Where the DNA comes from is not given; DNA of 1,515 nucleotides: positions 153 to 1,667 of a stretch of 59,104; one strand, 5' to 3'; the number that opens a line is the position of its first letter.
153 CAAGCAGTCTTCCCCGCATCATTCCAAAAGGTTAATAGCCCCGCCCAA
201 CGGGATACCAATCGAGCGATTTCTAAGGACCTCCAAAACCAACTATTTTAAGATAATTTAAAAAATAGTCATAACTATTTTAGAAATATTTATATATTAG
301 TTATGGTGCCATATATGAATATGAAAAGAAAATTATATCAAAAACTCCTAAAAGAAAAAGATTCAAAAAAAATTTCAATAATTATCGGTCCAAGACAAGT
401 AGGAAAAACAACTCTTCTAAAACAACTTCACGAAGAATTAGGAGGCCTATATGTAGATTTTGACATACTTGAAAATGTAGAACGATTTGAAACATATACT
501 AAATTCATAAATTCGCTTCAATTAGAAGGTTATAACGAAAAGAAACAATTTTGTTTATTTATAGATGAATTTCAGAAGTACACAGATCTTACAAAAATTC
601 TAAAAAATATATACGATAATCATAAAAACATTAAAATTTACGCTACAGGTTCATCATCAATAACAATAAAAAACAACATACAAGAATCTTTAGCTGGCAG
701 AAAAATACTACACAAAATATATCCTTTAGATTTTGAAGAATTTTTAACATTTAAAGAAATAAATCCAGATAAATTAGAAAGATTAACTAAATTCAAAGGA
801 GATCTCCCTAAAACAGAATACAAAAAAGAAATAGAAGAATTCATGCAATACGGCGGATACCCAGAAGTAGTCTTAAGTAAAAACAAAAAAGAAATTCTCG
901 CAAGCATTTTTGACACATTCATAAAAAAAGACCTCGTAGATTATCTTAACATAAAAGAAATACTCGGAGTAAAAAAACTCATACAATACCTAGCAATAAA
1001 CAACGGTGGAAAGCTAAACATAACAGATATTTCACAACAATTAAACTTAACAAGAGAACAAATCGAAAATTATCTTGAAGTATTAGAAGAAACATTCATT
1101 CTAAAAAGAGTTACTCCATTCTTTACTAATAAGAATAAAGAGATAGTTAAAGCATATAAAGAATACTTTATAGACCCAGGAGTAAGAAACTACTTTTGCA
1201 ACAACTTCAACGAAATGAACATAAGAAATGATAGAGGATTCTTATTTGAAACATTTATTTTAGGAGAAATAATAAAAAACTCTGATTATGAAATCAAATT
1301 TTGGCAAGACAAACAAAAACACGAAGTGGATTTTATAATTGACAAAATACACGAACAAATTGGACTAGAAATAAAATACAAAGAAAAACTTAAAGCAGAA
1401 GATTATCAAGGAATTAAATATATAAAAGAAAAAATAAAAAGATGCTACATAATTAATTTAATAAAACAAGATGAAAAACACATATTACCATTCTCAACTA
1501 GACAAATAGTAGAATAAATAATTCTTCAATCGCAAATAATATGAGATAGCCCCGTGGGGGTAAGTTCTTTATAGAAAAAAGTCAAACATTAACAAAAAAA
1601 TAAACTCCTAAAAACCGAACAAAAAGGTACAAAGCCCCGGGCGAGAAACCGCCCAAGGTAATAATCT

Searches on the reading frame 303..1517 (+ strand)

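Call 82: search_protein_families(library=pfam, proteins=[window:303-1517:+], max_evalue=0.00001)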
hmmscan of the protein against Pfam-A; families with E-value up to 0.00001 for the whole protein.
window:303-1517:+ (404 aa): 4 families
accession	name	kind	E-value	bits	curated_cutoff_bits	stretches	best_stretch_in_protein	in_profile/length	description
PF13635.12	DUF4143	-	4.2e-34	118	28.1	1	209-359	2-159/160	Domain of unknown function (DUF4143)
PF13173.12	AAA_14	-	2.4e-32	112.1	27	1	22-148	2-129/129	AAA domain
PF01637.24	ATPase_2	-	4.9e-06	27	33.2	0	18-46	16-44/225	ATPase domain predominantly from Archaea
PF00931.28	NB-ARC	-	6.3e-06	26.1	23.5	0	6-136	3-103/248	NB-ARC domain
